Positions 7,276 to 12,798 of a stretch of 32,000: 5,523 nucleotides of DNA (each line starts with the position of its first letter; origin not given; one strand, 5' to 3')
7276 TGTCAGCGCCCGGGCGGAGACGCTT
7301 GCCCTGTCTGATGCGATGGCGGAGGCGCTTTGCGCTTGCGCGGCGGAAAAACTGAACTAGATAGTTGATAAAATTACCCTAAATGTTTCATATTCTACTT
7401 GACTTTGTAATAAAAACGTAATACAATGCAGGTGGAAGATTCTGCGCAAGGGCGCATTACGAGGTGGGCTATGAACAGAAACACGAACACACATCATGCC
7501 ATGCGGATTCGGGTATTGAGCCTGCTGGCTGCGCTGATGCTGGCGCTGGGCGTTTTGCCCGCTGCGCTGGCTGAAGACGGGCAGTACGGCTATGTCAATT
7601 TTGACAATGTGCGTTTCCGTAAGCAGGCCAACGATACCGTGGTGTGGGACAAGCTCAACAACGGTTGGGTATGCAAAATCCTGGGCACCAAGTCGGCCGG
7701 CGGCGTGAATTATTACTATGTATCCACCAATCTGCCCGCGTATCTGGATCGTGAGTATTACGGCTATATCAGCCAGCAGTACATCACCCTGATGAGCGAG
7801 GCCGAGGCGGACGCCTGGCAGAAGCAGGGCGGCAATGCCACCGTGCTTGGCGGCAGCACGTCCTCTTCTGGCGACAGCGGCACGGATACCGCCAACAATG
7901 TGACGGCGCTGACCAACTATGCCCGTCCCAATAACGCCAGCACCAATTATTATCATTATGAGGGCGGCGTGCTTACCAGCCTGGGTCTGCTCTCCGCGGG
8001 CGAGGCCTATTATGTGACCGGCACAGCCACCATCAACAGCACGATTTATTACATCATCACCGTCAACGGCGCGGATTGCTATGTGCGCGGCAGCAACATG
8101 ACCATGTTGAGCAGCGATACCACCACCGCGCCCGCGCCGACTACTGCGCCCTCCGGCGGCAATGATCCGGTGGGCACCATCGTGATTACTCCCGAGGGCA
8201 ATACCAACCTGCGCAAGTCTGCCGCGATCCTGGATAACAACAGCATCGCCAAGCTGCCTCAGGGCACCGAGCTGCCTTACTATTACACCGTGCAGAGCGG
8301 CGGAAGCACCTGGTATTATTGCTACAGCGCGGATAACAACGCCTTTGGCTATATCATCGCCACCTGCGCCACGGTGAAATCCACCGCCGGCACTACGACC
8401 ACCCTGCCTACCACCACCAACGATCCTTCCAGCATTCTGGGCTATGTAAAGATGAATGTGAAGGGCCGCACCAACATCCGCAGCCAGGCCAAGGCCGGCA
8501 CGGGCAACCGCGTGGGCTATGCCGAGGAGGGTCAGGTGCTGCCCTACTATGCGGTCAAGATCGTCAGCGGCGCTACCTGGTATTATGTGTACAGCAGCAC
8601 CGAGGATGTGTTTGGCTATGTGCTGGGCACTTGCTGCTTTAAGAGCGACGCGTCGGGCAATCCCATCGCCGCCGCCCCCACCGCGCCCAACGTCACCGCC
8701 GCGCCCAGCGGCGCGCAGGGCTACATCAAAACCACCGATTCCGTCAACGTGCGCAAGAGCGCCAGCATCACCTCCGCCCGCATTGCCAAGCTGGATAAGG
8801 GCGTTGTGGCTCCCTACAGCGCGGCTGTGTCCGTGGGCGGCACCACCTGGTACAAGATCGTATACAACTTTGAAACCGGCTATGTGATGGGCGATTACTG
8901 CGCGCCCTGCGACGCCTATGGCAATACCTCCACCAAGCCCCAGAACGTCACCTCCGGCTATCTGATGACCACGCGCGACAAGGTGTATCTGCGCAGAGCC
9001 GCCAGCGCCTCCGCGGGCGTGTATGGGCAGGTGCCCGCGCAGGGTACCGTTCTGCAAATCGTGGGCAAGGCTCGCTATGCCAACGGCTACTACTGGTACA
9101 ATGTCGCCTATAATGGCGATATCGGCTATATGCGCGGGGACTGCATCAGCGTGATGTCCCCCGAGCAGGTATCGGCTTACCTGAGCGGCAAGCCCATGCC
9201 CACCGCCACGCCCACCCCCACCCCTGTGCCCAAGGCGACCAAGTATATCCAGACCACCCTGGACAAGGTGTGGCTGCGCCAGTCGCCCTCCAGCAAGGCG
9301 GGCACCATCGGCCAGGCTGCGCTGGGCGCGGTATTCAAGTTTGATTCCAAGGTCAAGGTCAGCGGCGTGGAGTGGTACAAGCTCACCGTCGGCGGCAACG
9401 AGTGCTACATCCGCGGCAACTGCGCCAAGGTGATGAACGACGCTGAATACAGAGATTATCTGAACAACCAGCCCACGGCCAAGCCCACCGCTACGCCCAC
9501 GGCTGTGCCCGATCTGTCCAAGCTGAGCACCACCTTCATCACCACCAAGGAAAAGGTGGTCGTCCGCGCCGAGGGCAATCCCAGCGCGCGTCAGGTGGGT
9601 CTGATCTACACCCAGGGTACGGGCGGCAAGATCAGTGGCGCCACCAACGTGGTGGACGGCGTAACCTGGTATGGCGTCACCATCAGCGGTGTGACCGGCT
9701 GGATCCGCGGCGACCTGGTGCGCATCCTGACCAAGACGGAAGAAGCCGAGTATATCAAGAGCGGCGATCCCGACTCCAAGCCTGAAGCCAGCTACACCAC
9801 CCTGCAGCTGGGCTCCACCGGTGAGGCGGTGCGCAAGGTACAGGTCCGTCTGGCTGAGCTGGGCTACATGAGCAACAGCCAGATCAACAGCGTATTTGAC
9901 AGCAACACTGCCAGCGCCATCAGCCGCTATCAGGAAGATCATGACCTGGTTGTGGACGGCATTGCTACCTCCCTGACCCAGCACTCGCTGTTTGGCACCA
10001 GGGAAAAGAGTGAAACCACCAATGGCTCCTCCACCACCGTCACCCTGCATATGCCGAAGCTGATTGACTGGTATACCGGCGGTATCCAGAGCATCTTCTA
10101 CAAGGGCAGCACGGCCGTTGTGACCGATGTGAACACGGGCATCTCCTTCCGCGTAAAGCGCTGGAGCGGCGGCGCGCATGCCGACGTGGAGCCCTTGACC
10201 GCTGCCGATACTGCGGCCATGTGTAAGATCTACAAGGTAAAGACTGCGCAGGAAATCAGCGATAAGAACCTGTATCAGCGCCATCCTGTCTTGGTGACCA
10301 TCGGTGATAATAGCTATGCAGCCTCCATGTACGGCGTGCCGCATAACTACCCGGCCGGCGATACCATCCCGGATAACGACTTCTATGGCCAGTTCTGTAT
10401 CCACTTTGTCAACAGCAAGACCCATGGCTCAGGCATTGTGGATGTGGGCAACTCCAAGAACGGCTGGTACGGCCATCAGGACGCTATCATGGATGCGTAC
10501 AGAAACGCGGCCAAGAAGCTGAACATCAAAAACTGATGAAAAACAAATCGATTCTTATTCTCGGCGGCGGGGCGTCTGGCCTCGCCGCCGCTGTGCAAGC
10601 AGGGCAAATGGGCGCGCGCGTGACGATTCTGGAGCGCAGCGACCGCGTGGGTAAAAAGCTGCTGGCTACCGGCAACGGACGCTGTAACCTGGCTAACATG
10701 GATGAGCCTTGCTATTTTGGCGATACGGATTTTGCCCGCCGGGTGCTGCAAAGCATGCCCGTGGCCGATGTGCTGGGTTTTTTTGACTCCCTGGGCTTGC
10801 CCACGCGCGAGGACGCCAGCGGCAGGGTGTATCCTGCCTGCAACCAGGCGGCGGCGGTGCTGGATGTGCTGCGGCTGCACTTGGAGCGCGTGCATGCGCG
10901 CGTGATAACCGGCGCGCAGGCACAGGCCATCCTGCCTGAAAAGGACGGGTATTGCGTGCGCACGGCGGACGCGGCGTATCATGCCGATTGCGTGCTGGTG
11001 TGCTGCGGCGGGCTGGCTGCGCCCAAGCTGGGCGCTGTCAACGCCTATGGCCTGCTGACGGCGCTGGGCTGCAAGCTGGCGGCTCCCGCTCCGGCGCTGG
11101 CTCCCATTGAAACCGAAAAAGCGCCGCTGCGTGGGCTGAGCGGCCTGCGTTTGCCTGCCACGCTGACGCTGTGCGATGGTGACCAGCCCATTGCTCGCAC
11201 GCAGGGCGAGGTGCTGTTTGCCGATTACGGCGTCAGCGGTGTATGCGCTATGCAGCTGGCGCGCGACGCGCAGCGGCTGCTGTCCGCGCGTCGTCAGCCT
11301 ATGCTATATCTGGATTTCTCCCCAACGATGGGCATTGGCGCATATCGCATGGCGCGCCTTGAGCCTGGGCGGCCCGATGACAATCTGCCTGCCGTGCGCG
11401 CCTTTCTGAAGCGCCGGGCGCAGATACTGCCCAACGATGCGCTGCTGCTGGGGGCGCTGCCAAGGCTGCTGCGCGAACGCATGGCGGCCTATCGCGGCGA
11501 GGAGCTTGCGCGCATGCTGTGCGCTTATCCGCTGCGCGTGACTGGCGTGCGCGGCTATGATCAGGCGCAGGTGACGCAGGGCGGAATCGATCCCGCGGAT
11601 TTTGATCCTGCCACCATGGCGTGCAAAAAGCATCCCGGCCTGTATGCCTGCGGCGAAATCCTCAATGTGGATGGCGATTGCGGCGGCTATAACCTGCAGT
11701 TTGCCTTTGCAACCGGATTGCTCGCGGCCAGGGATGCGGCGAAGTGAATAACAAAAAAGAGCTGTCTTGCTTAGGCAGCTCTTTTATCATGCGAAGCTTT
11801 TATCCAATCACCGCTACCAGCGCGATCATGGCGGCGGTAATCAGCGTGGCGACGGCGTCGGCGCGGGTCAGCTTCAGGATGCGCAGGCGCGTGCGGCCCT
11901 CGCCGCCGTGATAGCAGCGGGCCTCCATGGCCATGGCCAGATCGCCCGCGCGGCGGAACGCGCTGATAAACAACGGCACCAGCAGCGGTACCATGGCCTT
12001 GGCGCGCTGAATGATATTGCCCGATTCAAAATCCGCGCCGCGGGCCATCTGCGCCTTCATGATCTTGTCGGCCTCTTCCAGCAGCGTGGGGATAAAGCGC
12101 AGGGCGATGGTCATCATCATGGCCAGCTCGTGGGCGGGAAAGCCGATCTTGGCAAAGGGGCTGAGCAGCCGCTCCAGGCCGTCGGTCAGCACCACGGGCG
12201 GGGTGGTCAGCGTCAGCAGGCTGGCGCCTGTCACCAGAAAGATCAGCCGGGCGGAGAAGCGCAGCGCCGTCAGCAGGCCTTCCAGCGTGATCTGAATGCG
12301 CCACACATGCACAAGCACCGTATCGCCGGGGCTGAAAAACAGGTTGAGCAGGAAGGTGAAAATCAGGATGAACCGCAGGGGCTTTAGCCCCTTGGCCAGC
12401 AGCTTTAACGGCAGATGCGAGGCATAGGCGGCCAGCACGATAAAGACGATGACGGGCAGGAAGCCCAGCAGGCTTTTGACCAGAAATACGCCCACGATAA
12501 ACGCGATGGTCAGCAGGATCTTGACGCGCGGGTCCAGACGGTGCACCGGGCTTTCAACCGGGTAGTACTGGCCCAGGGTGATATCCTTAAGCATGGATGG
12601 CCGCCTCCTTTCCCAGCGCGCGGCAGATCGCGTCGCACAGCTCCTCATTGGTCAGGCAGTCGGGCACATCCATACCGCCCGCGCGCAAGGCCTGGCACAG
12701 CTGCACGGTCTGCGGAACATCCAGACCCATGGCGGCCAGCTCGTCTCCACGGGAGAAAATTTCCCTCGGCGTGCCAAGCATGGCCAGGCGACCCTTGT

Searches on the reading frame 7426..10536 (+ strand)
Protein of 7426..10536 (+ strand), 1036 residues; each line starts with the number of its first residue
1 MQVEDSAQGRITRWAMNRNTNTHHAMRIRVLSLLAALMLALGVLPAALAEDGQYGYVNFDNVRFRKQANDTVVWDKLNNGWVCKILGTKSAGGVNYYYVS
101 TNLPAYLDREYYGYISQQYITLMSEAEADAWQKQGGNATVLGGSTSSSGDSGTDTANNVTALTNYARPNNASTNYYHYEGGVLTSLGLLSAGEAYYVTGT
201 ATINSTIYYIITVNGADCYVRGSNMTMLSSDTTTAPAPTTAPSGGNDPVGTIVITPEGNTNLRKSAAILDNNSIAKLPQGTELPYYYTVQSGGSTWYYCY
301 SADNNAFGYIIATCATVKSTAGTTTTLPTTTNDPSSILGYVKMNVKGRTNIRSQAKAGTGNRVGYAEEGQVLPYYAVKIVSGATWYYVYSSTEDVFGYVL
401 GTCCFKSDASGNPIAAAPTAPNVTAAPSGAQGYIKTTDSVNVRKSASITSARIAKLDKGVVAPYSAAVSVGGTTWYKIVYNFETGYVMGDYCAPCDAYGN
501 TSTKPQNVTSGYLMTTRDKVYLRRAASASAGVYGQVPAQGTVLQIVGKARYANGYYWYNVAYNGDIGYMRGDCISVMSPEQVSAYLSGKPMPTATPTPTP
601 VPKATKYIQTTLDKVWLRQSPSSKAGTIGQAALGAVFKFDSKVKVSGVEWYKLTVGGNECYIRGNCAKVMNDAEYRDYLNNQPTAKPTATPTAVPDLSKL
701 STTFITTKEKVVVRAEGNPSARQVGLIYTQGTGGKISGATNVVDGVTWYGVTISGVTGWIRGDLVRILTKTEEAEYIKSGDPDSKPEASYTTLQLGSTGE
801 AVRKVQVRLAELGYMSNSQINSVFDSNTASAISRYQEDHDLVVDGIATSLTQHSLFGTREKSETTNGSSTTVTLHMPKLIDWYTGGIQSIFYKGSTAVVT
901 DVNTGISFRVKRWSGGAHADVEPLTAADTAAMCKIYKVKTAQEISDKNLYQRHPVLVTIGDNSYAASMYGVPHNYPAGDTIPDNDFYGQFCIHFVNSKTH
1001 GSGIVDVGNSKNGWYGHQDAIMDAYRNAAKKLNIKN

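Call 6: search_protein_families(library=pfam, proteins=[window:7426-10536:+], max_evalue=0.001)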
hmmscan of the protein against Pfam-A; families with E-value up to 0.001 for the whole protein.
window:7426-10536:+ (1036 aa): 2 families
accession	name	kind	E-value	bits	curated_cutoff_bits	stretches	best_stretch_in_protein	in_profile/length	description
PF08239.17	SH3_3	-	5.7e-20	71.7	27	2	519-575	2-54/54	Bacterial SH3 domain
PF01471.23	PG_binding_1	-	1.4e-12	48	23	1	798-851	1-53/57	Putative peptidoglycan binding domain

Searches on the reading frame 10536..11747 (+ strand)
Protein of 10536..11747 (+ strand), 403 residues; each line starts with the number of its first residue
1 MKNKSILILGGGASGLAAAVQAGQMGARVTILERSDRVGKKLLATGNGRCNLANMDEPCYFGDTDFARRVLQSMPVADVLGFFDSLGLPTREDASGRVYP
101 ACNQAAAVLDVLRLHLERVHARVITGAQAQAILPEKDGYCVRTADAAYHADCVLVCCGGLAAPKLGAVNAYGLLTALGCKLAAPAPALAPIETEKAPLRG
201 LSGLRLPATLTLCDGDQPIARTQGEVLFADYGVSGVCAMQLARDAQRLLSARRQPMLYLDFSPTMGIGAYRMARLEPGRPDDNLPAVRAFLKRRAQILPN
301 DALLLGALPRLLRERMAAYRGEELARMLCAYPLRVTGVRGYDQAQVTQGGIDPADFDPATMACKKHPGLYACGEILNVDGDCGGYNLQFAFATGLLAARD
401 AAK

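Call 6: search_protein_families(library=pfam, proteins=[window:10536-11747:+], max_evalue=0.001)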
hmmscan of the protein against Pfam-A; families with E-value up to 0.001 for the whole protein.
window:10536-11747:+ (403 aa): 11 families
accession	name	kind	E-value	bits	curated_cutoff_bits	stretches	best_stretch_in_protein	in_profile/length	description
PF03486.20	HI0933_like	-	1.6e-56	191.9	50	1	5-399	2-243/244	HI0933-like protein Rossmann domain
PF22780.1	HI0933_like_1st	-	4.6e-12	46.5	27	1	186-346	2-165/165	HI0933-like protein barrel and H2TH domain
PF12831.13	FAD_oxidored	-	1.2e-07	31.8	27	1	6-40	2-36/416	FAD dependent oxidoreductase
PF13738.12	Pyr_redox_3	-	1.4e-07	31.5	30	0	7-39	1-33/305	Pyridine nucleotide-disulphide oxidoreductase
PF07992.20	Pyr_redox_2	-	3.5e-07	30.4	26.1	1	3-39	142-178/291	Pyridine nucleotide-disulphide oxidoreductase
PF00890.30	FAD_binding_2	-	7.2e-07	29.2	20.4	1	6-40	2-36/414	FAD binding domain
PF01134.28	GIDA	-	9.8e-06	25.3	22.1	0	6-38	2-35/391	Glucose inhibited division protein A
PF01266.30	DAO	-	1e-05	25.7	27.9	1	6-39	2-35/353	FAD dependent oxidoreductase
PF01262.27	AlaDh_PNT_C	-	1.7e-05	24.8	23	1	5-47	30-72/214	Alanine dehydrogenase/PNT, C-terminal domain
PF13450.12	NAD_binding_8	-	2.4e-05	24.9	21.9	1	8-39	1-32/68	NAD(P)-binding Rossmann-like domain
PF00070.33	Pyr_redox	-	3.3e-05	24.8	22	1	6-40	2-36/82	Pyridine nucleotide-disulphide oxidoreductase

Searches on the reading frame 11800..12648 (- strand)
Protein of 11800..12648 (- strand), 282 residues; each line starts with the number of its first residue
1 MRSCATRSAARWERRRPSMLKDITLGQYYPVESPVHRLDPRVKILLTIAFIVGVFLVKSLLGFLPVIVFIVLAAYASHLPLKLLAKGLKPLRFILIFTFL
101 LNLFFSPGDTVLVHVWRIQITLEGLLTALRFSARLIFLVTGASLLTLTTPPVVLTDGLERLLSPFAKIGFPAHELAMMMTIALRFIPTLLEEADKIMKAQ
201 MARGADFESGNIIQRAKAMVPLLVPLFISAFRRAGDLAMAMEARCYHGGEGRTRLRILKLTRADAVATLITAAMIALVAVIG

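Call 6: search_protein_families(library=pfam, proteins=[window:11800-12648:-], max_evalue=0.001)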
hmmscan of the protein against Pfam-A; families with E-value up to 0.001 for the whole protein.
window:11800-12648:- (282 aa): 1 family
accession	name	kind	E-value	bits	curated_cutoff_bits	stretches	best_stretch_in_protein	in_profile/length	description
PF02361.21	CbiQ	-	1.2e-51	175.9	25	1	33-253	3-214/216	Cobalt transport protein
